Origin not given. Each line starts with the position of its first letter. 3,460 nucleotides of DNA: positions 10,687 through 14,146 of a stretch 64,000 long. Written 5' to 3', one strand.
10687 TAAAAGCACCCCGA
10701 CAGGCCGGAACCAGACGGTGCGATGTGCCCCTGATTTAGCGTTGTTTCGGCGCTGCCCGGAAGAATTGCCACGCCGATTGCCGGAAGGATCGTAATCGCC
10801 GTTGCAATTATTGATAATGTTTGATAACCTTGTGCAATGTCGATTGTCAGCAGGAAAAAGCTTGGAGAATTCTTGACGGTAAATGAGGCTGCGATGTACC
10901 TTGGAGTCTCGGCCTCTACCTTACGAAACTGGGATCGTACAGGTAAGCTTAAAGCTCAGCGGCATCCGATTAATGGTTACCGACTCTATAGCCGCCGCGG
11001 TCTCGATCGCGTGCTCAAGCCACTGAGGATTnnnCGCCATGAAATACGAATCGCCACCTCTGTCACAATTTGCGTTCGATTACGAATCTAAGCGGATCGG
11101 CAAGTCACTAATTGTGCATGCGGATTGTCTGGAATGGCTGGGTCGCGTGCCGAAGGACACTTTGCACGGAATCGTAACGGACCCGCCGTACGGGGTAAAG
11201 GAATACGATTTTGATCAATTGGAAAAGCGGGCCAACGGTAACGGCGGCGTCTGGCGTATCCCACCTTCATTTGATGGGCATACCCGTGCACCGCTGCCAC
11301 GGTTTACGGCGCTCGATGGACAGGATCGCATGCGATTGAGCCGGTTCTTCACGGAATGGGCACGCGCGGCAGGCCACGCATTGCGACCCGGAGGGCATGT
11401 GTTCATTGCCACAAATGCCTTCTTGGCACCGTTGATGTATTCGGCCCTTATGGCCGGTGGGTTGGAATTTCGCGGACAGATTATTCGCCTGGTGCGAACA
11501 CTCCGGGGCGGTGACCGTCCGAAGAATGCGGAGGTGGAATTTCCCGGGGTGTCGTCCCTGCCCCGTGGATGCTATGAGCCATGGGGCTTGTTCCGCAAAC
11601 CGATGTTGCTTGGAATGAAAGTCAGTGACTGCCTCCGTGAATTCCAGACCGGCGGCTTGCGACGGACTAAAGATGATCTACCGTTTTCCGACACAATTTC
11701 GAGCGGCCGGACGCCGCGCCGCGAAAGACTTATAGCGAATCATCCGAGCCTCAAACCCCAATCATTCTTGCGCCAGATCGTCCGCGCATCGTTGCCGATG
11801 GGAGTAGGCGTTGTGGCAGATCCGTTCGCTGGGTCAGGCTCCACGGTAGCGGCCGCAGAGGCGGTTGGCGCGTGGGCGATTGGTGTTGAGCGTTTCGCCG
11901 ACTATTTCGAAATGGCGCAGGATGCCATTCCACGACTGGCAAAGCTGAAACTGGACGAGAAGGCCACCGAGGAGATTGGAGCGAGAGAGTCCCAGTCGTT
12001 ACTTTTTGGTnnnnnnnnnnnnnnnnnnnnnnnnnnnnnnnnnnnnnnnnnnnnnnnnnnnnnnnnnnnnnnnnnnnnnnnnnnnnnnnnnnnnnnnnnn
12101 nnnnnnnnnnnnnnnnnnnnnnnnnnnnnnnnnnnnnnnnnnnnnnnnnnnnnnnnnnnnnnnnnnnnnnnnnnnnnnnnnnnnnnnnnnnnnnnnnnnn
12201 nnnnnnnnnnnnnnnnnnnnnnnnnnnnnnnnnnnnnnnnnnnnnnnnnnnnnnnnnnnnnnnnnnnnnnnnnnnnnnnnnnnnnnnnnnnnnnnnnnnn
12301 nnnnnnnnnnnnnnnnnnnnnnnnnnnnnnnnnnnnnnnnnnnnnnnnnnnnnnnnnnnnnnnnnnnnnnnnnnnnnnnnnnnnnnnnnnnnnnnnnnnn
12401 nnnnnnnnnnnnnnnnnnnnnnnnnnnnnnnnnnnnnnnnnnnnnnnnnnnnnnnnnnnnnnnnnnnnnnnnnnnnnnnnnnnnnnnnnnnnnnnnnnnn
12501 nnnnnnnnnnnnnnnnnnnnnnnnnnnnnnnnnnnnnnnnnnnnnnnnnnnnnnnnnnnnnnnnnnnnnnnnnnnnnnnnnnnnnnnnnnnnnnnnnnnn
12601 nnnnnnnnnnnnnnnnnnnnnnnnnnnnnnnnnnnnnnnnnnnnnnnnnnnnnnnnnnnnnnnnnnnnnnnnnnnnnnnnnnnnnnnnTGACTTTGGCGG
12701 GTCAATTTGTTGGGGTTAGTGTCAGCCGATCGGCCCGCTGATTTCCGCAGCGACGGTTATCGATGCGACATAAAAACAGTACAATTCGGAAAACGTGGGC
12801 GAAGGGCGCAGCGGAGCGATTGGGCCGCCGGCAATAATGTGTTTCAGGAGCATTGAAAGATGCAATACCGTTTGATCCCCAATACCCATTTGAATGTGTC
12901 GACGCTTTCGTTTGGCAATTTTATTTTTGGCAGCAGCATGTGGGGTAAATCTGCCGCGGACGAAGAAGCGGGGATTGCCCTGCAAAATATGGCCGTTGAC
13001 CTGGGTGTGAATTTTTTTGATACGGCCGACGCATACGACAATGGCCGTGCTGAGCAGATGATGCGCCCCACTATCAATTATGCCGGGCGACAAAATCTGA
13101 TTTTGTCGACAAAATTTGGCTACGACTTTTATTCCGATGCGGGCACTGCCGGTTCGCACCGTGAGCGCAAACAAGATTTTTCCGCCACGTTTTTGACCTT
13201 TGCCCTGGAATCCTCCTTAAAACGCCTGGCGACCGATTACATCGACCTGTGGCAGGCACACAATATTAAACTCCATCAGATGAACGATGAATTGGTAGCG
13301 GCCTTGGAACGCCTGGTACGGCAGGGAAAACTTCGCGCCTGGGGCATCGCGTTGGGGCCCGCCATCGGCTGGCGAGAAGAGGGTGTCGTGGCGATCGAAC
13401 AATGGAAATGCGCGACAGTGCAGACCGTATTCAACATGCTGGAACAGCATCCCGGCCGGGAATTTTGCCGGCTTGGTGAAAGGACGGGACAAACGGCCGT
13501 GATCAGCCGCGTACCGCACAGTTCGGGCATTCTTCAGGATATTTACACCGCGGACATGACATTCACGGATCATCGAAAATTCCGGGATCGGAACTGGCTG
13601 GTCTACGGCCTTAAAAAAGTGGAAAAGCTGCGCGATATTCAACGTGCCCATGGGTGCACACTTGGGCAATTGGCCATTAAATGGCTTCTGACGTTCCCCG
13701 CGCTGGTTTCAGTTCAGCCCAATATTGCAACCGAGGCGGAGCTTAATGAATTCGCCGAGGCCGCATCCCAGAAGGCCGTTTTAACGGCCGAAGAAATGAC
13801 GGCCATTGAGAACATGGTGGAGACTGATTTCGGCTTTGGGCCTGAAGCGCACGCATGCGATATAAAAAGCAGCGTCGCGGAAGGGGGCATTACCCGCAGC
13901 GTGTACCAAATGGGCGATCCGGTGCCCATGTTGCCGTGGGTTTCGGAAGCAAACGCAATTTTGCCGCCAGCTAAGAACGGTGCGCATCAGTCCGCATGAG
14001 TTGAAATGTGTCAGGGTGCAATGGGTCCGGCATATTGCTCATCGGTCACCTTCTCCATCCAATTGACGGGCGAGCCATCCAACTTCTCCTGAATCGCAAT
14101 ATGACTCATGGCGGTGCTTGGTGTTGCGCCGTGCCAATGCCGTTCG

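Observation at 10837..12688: Compact Type II restriction-modification cassette with an atypical MerR/excisionase-type HTH in the controller position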

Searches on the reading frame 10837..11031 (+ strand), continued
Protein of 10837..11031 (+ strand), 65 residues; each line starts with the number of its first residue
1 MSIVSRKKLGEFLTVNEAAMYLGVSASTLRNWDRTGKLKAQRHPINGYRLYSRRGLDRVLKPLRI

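Call 96: search_protein_families(library=pfam, proteins=[L181:3733-5256:+, L182:2824-3468:-, L095:4630-5073:-], max_evalue=0.01)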
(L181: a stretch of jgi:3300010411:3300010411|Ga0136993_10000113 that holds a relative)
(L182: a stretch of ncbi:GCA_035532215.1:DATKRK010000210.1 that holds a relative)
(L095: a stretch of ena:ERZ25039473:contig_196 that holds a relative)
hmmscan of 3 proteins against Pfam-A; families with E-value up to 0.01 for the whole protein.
L181:3733-5256:+ (508 aa): 3 families
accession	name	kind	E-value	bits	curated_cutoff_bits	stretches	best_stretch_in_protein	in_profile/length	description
PF01555.25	N6_N4_Mtase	-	2.4e-10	41.2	26.7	1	47-119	149-220/221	DNA methylase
PF01170.24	UPF0020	-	0.00015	22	22.3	0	264-310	93-140/197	RMKL-like, methyltransferase domain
PF08241.18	Methyltransf_11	-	0.001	20.1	21.2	0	259-297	30-66/95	Methyltransferase domain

L182:2824-3468:- (214 aa): 0 families

L095:4630-5073:- (147 aa): 0 families

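Call 97: search_protein_families(library=padloc, proteins=[L181:3733-5256:+, L182:2824-3468:-, L182:3766-4656:+], max_evalue=0.001)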
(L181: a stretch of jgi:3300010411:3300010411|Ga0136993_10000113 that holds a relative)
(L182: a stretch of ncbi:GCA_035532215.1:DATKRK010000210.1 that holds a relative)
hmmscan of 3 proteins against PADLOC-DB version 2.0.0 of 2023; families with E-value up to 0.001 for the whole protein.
L181:3733-5256:+ (508 aa): 39 families (the best 25 are shown)
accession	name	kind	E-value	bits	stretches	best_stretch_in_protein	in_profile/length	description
PDLC03224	MTase_II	-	7.4e-145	481.5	1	23-480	37-479/481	Type II methyltransferase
PDLC03389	MTase_II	-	2.3e-19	67.5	2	291-455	279-426/445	Type II methyltransferase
PDLC03306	MTase_II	-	4.3e-19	66.8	2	46-142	21-114/422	Type II methyltransferase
PDLC03353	MTase_II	-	2e-16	58.3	2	281-451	17-113/260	Type II methyltransferase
PDLC03362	MTase_II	-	1.2e-14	52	1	268-451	241-406/438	Type II methyltransferase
PDLC03364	MTase_II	-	2.7e-14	51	1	22-211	4-183/380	Type II methyltransferase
PDLC03322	MTase_II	-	8.5e-13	46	2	287-449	257-404/446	Type II methyltransferase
PDLC03387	MTase_II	-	3e-12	44.3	2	274-309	13-48/289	Type II methyltransferase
PDLC03230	MTase_II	-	1.8e-10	38.7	1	390-467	74-154/360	Type II methyltransferase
PDLC03228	MTase_II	-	1.1e-09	36.5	1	83-128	166-211/227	Type II methyltransferase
PDLC03371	MTase_II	-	1.8e-09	35.5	1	63-121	193-251/260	Type II methyltransferase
PDLC03351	MTase_II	-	7.5e-09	33.2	1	53-142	119-206/348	Type II methyltransferase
PDLC03259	MTase_II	-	2.4e-08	31.2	1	47-123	180-256/423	Type II methyltransferase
PDLC03299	MTase_II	-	2.8e-08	31.6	1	81-122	216-257/296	Type II methyltransferase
PDLC03325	MTase_II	-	2.9e-08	30.8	1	59-140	70-149/426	Type II methyltransferase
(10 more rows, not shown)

L182:2824-3468:- (214 aa): 1 family
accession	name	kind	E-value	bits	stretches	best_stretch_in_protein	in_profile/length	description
PDLC03407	REase_II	-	2.7e-26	90.5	1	16-202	87-275/278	Type II restriction enzyme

L182:3766-4656:+ (297 aa): 48 families (the best 25 are shown)
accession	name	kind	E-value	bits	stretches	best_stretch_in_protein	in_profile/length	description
PDLC03387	MTase_II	-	4.3e-53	178.3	1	21-288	11-275/289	Type II methyltransferase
PDLC03252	MTase_II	-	5.6e-33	112.7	1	9-284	78-349/365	Type II methyltransferase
PDLC03336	MTase_II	-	1.3e-25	88.3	2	25-98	35-108/421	Type II methyltransferase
PDLC03353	MTase_II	-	2.8e-23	80.8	2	214-290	174-252/260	Type II methyltransferase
PDLC03350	MTase_II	-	8.8e-23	79.2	2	213-288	219-295/312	Type II methyltransferase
PDLC03295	MTase_II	-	2.2e-21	74.6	2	224-288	201-266/292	Type II methyltransferase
PDLC03371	MTase_II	-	3.7e-21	73.8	1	161-290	107-254/260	Type II methyltransferase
PDLC03316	MTase_II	-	7.8e-20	69.2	1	37-98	51-115/390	Type II methyltransferase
PDLC03303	MTase_II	-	1e-18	65.2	2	26-98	8-83/668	Type II methyltransferase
PDLC03260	MTase_II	-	3.9e-18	63.5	2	214-284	233-303/349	Type II methyltransferase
PDLC03216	MTase_II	-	3e-17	60.6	1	224-292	191-259/364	Type II methyltransferase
PDLC03320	MTase_II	-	9.3e-17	59.1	1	220-291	206-277/289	Type II methyltransferase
PDLC03738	oMTase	-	1.2e-16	58.4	1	225-292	202-269/376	orphan methyltransferase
PDLC03309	MTase_II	-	4.2e-16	56.8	1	46-281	109-336/353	Type II methyltransferase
PDLC03265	MTase_II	-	5.8e-16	56.8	2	24-98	27-103/333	Type II methyltransferase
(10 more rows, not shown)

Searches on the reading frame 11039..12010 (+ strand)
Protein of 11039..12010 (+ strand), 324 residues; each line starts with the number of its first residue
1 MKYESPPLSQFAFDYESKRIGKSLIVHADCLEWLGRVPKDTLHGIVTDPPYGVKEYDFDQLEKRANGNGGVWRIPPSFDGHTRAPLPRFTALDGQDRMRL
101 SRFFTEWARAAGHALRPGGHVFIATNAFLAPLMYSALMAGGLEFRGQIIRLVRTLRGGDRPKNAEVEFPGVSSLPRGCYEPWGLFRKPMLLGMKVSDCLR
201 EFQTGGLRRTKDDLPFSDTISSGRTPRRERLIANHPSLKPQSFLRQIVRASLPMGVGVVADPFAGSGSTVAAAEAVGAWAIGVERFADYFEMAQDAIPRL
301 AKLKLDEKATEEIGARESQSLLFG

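Call 3: search_protein_families(library=pfam, proteins=[window:11039-12010:+], max_evalue=0.1)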
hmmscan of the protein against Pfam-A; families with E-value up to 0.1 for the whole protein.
window:11039-12010:+ (324 aa): 1 family
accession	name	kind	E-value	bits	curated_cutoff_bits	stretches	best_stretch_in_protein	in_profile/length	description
PF01555.25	N6_N4_Mtase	-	4.8e-16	59.8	26.7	1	229-294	155-220/221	DNA methylase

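Call 4: search_protein_families(library=ncbifam, proteins=[window:11039-12010:+], max_evalue=0.1)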
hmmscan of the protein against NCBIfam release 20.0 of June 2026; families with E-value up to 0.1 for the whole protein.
window:11039-12010:+ (324 aa): 5 families
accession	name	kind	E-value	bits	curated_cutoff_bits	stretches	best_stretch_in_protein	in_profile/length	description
NF050803.1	DnaMtaseCcrMCaul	equivalog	2.4e-14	53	830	1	233-311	184-261/350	adenine-specific DNA-methyltransferase CcrM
NF008572.0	PRK11524.1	equivalog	2.8e-14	52.9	292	2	233-295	193-254/294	adenine-specific DNA-methyltransferase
NF010253.0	PRK13699.1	subfamily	1.8e-11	44.1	244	2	234-301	143-209/226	DNA methyltransferase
TIGR01177.1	TIGR01177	hypoth_equivalog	0.0087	15.4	316.55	0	38-54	245-261/330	TIGR01177 family methyltransferase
NF006388.0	PRK08637.1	equivalog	0.041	12.8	301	1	224-273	93-142/433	hypothetical protein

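Call 5: search_protein_families(library=padloc, proteins=[window:11039-12010:+], max_evalue=0.1)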
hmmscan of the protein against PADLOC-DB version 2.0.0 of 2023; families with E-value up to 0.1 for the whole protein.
window:11039-12010:+ (324 aa): 53 families (the best 25 are shown)
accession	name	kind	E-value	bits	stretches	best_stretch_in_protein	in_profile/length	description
PDLC03215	MTase_II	-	3.1e-98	326.8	1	23-305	49-329/331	Type II methyltransferase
PDLC03371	MTase_II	-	1.8e-22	78.1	2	216-298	172-253/260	Type II methyltransferase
PDLC03299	MTase_II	-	1.9e-16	58.4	2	233-298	194-258/296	Type II methyltransferase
PDLC03265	MTase_II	-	1.4e-15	55.5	2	234-294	266-325/333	Type II methyltransferase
PDLC03228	MTase_II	-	2.1e-15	55.2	2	234-297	143-205/227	Type II methyltransferase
PDLC03320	MTase_II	-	8e-15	52.8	2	218-306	196-283/289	Type II methyltransferase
PDLC03216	MTase_II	-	3.4e-13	47.3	2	234-307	193-265/364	Type II methyltransferase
PDLC03738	oMTase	-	7.7e-13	45.9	2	234-306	203-274/376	orphan methyltransferase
PDLC03353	MTase_II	-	4.1e-12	44.2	2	232-297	187-250/260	Type II methyltransferase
PDLC03387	MTase_II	-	9.7e-12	42.6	2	233-298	212-276/289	Type II methyltransferase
PDLC03321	MTase_II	-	3.2e-09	34.4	1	216-295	167-240/245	Type II methyltransferase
PDLC03300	MTase_II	-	1.1e-08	32.5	2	233-297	213-276/302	Type II methyltransferase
PDLC03350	MTase_II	-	4.9e-08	30.7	2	234-300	233-298/312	Type II methyltransferase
PDLC03308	MTase_II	-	1.6e-07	28.7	1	234-295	332-392/419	Type II methyltransferase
PDLC03241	MTase_II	-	2.8e-07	27.8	1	25-67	80-122/447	Type II methyltransferase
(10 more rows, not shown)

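Call 7: search_solved_structures(query=window:11039-12010:+, max_evalue=0.01)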
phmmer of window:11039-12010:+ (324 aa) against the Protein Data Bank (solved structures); distinct sequences matched with E-value up to 0.01: 11.
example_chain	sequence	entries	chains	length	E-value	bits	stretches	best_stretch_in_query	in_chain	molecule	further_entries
6pbd_A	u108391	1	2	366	2.3e-13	53.1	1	234-303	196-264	Modification methylase CcrMI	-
8urk_A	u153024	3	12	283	3.3e-10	42.7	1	104-301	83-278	Methyltransferase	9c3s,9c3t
9c3u_A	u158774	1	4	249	6.4e-10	41.8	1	104-297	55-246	Methyltransferase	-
2zie_A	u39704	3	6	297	2.5e-07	33.2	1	233-299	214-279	Putative modification methylase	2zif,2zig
1nw8_A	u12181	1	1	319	8.8e-07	31.4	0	27-60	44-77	MODIFICATION METHYLASE RSRI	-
1eg2_A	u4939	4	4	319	1.6e-06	30.6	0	27-60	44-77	MODIFICATION METHYLASE RSRI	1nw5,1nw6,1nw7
1g60_A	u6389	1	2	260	7.2e-06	28.4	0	233-297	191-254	Adenine-specific Methyltransferase MboIIA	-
5hek_A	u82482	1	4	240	0.00049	22.4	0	234-295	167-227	Adenine specific DNA methyltransferase (DpnA)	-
5hfj_A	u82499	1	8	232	0.00051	22.4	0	234-295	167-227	Adenine specific DNA methyltransferase (DpnA)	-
8s9n_A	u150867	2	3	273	0.0008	21.7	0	251-294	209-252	DNA cytosine-N4 methyltransferase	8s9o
8s9m_A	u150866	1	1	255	0.0017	20.7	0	251-294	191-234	DNA cytosine-N4 methyltransferase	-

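Call 87: search_dna_similar(query=window:11039-12010:+, collection=plasmids, mode=protein, max_evalue=1e-30, max_rows=40)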
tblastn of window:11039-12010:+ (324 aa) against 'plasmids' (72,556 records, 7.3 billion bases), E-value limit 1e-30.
Records with a match: 22; places in all: 22; records where one place covers at least 80% of the query: 21.
Best place of each record, by identity: <60% 22.
By first word of the organism name: Klebsiella 9; Gordonia 3; Rhizobium 2; Acidiphilium 1; Mycobacterium 1; Iamia 1; Microvirga 1; Raoultella 1; Citrobacter 1; Pseudomonas 1; and 1 more.
By predicted mobility (MOB-suite, as given by PLSDB): mobilizable 17; non-mobilizable 4; conjugative 1.
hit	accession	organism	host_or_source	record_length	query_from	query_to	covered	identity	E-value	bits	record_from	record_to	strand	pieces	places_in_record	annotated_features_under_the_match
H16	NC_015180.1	Acidiphilium multivorum AIU301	-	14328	7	318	96%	59.9%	2e-108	353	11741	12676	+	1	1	DNA methyltransferase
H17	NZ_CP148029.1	Gordonia hongkongensis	cell culture,Styx glacier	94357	21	312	90%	54.1%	6e-84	283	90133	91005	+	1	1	DNA methyltransferase | hypothetical protein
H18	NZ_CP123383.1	Gordonia sp. SMJS1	Pure culture,sediment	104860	21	312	90%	54.1%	1e-83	282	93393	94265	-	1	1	DNA methyltransferase | hypothetical protein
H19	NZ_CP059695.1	Gordonia rubripertincta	Cell culture,soil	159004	21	309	89%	54.3%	3e-79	270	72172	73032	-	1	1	DNA methyltransferase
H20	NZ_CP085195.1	Mycobacterium avium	-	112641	21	310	90%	52.8%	4e-79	269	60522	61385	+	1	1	site-specific DNA-methyltransferase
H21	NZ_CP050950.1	Iamia sp. SCSIO 61187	whole organism,ocean sediment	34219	21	304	88%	53.5%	1e-80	273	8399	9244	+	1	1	DNA methyltransferase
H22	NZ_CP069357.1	Microvirga sp. VF16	Vachellia farnesiana,Cell culture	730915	17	307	90%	51.2%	4e-77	263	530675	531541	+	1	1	DNA methyltransferase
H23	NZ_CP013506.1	Rhizobium sp. N1341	Phaseolus vulgaris,Whole ...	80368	20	307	89%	51.4%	3e-75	258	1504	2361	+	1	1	DNA methyltransferase | hypothetical protein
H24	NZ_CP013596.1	Rhizobium sp. N741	Phaseolus vulgaris,Whole ...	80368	20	307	89%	51.4%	3e-75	258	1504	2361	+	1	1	DNA methyltransferase | hypothetical protein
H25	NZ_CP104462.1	Raoultella ornithinolytica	whole organism,wastewater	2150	18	308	90%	50.5%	9e-82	268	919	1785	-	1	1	DNA methyltransferase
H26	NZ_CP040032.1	Klebsiella pneumoniae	Homo sapiens,pus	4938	18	308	90%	50.5%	1e-78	268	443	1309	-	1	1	DNA methyltransferase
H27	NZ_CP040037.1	Klebsiella pneumoniae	Homo sapiens,urine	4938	18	308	90%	50.5%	1e-78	268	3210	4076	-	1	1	DNA methyltransferase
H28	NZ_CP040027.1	Klebsiella pneumoniae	Homo sapiens,blood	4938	18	308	90%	50.5%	1e-78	268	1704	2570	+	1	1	DNA methyltransferase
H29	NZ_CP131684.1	Klebsiella pneumoniae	Homo sapiens,culture,Abs/pus/wd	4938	18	308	90%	50.5%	1e-78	268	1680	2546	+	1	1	DNA methyltransferase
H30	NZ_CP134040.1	Klebsiella pneumoniae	Homo sapiens,blood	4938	18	308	90%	50.5%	1e-78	268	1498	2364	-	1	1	DNA methyltransferase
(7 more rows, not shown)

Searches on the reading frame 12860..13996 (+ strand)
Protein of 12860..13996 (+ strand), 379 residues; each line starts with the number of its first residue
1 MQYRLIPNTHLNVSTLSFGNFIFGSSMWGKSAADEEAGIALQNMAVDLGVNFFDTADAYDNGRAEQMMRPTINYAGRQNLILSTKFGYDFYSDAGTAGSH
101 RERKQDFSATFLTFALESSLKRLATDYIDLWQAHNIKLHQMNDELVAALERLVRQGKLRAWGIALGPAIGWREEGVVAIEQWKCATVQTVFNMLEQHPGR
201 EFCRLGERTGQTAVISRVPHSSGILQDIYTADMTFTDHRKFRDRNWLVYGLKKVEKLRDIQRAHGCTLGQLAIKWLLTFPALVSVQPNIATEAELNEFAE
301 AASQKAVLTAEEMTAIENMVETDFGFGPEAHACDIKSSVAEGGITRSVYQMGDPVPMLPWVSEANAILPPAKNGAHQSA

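Call 3: search_protein_families(library=pfam, proteins=[window:12860-13996:+], max_evalue=0.1)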
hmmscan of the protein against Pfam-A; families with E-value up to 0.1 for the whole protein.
window:12860-13996:+ (379 aa): 3 families
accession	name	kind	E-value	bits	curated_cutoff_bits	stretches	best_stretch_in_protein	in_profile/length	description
PF00248.27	Aldo_ket_red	-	1.2e-42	146.4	24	1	22-320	3-290/291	Aldo/keto reductase family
PF08443.16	RimK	-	0.033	14.2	21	1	116-160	72-114/188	RimK-like ATP-grasp domain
PF16365.12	EutK_C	-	0.041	14.3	27.5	0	147-159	33-45/52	Ethanolamine utilization protein EutK C-terminus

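Call 67: find_related_loci(query=window:12860-13996:+, collection=metagenome_contigs, flank=5000)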
Query window:12860-13996:+ (379 aa) in metagenome_contigs; peptide patterns used: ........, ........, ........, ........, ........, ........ (x = any residue, [..] = any of these).
600 stretches matched a pattern (row limit reached: there are more); 501 encode a relative of the query (tblastn E <= 1e-3); the best 80 are kept; 80 distinct loci.
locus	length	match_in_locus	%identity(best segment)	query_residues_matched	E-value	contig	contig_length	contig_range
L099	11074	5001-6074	78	1-358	0e+0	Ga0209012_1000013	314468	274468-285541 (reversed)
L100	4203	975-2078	69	1-369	0e+0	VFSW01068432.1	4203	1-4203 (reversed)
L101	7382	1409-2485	69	1-358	4e-175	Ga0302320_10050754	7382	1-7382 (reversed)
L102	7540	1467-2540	70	1-358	1e-171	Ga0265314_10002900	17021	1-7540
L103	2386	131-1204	68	1-358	0e+0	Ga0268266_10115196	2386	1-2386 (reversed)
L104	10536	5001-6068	56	1-358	5e-127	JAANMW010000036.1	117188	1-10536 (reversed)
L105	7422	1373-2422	55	1-350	5e-125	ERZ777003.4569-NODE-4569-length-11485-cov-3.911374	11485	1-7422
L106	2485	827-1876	56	1-350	4e-131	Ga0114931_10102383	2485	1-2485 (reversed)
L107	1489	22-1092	54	1-361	6e-134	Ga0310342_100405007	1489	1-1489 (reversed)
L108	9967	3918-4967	54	1-350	1e-122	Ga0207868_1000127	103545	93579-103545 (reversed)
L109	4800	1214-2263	55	1-350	4e-123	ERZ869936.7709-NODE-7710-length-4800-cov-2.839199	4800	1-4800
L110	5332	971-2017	52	1-349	1e-120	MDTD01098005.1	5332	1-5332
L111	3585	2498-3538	50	1-347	6e-118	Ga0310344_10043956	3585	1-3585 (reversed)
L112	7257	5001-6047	51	1-349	1e-113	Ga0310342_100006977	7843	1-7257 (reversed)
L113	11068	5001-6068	56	1-358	5e-127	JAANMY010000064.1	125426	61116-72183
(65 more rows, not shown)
